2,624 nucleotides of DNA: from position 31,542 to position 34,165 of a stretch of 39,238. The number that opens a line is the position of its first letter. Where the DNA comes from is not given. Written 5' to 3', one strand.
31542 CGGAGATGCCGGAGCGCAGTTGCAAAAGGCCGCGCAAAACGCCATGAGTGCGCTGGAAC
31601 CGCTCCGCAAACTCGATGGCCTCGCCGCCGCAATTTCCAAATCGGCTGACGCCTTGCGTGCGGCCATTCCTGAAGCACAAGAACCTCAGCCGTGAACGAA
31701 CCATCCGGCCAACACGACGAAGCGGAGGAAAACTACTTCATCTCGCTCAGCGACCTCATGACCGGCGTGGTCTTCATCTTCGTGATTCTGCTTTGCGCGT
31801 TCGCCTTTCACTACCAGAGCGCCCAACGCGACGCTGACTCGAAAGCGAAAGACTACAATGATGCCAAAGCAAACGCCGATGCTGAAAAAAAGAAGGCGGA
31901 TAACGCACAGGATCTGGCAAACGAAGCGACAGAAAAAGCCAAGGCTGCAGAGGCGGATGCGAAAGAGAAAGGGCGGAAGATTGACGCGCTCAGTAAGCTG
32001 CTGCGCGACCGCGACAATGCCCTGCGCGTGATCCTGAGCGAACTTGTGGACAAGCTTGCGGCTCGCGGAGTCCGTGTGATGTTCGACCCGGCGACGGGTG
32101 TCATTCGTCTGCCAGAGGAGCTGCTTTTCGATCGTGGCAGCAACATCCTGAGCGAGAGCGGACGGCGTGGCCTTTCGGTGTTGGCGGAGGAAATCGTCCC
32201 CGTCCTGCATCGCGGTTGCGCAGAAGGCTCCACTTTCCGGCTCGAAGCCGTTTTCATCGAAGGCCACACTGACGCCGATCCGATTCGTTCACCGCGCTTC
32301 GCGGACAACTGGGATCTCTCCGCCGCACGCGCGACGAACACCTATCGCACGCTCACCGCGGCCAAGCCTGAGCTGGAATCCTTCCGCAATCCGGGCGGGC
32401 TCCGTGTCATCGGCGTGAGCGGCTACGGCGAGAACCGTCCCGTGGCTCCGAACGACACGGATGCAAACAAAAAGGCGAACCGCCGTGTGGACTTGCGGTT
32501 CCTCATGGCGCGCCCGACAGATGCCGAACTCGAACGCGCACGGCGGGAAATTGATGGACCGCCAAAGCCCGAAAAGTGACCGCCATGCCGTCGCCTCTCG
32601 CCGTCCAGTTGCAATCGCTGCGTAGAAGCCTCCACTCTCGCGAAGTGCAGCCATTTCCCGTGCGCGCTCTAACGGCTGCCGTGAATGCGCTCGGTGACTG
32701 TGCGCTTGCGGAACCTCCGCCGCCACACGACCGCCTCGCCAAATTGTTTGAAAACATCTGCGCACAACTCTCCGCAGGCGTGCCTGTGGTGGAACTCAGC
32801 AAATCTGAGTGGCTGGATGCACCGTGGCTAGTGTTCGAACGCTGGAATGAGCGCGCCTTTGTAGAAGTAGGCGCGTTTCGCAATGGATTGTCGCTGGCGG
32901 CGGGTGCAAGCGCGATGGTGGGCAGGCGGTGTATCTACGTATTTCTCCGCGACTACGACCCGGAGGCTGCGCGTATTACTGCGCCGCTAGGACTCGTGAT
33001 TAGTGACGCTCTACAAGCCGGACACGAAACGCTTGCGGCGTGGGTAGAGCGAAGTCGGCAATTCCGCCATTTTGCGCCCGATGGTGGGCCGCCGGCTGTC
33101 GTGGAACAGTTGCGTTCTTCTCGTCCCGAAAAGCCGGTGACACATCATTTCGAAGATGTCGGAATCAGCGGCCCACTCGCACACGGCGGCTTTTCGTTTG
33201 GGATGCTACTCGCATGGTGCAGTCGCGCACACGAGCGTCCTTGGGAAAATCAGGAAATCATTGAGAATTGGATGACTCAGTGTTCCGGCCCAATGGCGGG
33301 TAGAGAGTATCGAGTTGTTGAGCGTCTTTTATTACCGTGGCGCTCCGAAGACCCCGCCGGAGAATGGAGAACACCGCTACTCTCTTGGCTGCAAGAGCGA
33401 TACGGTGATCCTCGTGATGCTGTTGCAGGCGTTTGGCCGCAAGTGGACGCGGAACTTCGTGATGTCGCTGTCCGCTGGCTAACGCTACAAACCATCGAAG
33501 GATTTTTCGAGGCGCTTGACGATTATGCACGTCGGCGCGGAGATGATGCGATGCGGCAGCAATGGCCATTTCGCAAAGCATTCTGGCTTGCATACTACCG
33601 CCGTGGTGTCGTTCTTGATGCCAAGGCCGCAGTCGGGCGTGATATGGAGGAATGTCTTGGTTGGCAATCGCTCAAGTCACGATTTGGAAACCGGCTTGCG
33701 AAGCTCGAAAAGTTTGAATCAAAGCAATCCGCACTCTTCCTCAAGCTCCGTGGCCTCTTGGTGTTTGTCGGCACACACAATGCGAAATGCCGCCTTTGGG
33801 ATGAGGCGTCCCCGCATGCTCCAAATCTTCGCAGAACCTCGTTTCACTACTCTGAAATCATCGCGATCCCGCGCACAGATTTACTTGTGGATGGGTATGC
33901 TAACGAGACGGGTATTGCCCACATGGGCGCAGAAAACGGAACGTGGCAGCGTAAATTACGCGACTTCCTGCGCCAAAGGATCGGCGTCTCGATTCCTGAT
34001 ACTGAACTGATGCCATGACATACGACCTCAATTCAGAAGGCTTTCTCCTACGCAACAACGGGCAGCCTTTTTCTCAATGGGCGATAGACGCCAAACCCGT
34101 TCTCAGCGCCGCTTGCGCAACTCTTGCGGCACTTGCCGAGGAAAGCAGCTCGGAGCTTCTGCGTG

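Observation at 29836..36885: Four-gene MotAB-like + SNF2 helicase operon: Zorya type I-like (zorABCD) anti-phage system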

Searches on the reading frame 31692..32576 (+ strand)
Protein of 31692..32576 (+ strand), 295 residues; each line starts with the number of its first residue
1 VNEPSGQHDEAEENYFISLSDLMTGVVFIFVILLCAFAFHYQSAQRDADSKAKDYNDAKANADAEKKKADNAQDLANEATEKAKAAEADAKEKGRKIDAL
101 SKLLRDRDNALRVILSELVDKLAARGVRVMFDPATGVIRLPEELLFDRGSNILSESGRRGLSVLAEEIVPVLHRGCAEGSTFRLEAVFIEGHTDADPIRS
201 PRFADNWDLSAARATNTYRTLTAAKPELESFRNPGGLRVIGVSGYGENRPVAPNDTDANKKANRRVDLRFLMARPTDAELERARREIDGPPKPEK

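Call 3: search_protein_families(library=padloc, proteins=[window:31692-32576:+], max_evalue=0.01)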
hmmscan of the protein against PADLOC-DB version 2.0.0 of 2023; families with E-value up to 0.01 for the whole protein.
window:31692-32576:+ (295 aa): 7 families
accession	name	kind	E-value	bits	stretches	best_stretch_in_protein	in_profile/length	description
PDLC00610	ZorB1|ZorB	-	3.8e-71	237.6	1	5-287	6-251/254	MotB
PDLC00612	ZorB1|ZorB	-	1.6e-61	206.4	1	6-281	8-276/293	MotB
PDLC00608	ZorB1|ZorB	-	2e-53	179.2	1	7-286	9-241/243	MotB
PDLC00609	ZorB1|ZorB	-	2.3e-29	100.5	1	7-273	10-217/232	MotB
PDLC00651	ZorB3|ZorB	-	8.4e-16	56.1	1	128-270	77-202/215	MotB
PDLC00641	ZorB2|ZorB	-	1e-14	52.8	2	8-63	9-64/238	MotB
PDLC00611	ZorB1|ZorB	-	4.1e-11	41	2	5-61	10-67/240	MotB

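Call 4: search_protein_families(library=pfam, proteins=[window:31692-32576:+], max_evalue=0.01)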
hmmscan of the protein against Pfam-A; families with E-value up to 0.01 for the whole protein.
window:31692-32576:+ (295 aa): 2 families
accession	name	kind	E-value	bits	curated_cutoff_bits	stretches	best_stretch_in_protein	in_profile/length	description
PF00691.25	OmpA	-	1e-09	39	27.2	1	145-264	1-98/98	OmpA family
PF11839.13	Alanine_zipper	-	0.0047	17.6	23.1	1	42-100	4-62/69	Alanine-zipper, major outer membrane lipoprotein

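Call 7: search_solved_structures(query=window:31692-32576:+, max_evalue=0.01, show_alignments=1)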
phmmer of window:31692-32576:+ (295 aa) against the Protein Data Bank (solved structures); distinct sequences matched with E-value up to 0.01: 28.
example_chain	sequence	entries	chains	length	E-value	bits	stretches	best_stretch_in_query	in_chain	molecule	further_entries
8vvn_B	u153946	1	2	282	2e-22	83.1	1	89-285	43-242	Chemotaxis protein MotB-related protein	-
6ysf_A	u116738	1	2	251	4.2e-16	62.4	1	137-270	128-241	Chemotaxis motB protein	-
8ucs_A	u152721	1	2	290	5.4e-16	62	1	138-272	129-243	OmpA family protein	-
6ysl_A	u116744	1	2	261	2.7e-12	49.9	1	8-271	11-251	Motility protein B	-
3wpx_A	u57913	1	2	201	4.2e-10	42.7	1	186-278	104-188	PomB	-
3wpw_A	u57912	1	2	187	5.6e-10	42.3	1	186-278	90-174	PomB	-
8bri_F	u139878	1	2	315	7.2e-10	42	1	186-278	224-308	Flagellar motor protein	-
9ljk_A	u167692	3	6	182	7.6e-10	41.9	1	185-277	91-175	Flagellar motor protein MotS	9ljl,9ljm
8zyv_A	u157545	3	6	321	9.2e-10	41.6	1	186-278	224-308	PomB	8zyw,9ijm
8zyz_A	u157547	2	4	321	1.1e-09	41.4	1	186-278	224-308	PomB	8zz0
3khn_A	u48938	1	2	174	6.4e-09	38.8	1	127-268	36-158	MotB protein, putative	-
9yed_CP1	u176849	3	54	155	7.7e-09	38.6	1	186-270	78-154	Chemotaxis protein PomB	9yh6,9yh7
3s03_A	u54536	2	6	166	4e-07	32.9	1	136-271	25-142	Motility protein B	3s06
3s0h_A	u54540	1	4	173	4.4e-07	32.8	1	136-271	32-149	Motility protein B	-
3s02_A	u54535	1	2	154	4.4e-07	32.8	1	136-271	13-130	Motility protein B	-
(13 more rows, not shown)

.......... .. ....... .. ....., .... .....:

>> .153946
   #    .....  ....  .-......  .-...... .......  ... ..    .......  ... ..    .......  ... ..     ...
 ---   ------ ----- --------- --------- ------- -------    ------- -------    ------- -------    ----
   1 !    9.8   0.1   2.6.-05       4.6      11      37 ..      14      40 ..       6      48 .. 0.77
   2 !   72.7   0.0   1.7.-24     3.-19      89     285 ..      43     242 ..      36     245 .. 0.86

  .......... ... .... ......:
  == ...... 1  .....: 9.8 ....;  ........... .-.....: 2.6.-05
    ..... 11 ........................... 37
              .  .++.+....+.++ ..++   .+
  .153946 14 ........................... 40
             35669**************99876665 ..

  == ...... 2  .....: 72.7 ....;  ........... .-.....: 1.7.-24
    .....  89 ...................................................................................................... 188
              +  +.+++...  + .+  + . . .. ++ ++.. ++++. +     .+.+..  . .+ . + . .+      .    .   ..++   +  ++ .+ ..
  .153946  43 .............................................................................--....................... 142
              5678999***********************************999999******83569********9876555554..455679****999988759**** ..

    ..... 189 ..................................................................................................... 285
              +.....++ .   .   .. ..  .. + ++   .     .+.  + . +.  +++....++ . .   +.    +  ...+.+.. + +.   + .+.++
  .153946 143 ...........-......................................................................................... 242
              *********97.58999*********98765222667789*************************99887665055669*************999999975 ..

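Call 57: search_protein_families(library=ncbifam, proteins=[window:31692-32576:+], max_evalue=0.001)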
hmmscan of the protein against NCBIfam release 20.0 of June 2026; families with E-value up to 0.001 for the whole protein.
window:31692-32576:+ (295 aa): 29 families (the best 25 are shown)
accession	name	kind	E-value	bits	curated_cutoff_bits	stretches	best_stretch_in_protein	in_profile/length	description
NF006541.1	PRK09038.1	equivalog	3.4e-24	85.9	283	1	9-268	10-246/253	flagellar motor protein MotD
NF006508.0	PRK08944.1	subfamily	9.6e-22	77.6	259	1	63-279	105-296/304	MotB family protein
NF005831.1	PRK07734.1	equivalog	3.4e-20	72.9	301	1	7-268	10-246/250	flagellar motor protein MotB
NF005382.1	PRK06925.1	equivalog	4.4e-19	69.6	264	1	17-267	2-220/225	flagellar motor protein MotS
TIGR03350.1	type_VI_ompA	equivalog_domain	6.7e-19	68.2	139.8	1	118-268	6-135/137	type VI secretion system protein TssL, long form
NF005444.0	PRK07033.1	equivalog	2.7e-17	62.9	520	1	163-279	324-431/438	DotU family type VI secretion system protein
NF005195.1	PRK06667.1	equivalog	3.4e-15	56.5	300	1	108-268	88-233/241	flagellar motor protein MotB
NF004651.0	PRK05996.1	equivalog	2.1e-14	53.8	342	1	46-268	212-417/424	MotB family protein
NF006547.1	PRK09040.1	equivalog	1.4e-13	50.7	194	1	134-270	79-200/213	hypothetical protein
NF006543.0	PRK09039.1-2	equivalog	2.1e-13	50.8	305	1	142-270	232-347/350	peptidoglycan -binding protein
NF006542.0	PRK09039.1-1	equivalog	1.1e-12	47.8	388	1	142-270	507-624/627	peptidoglycan -binding protein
NF006545.0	PRK09039.1-4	equivalog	1.8e-12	47.6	372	1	136-270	218-339/342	peptidoglycan -binding protein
NF005236.0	PRK06742.1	equivalog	5.4e-12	45.7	312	1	185-267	146-220/225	flagellar motor protein MotS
NF005999.0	PRK08126.1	subfamily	8.3e-12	44.6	571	1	160-268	330-428/432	hypothetical protein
NF053611.1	YiaD_Gzip_OmpA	equivalog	1.2e-11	44.7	175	1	117-268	77-204/206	YiaD family glycine zipper/OmpA-like lipoprotein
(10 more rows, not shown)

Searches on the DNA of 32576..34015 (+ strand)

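Call 63: search_rna_families(sources=[L085, window, L084], threshold=gathering)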
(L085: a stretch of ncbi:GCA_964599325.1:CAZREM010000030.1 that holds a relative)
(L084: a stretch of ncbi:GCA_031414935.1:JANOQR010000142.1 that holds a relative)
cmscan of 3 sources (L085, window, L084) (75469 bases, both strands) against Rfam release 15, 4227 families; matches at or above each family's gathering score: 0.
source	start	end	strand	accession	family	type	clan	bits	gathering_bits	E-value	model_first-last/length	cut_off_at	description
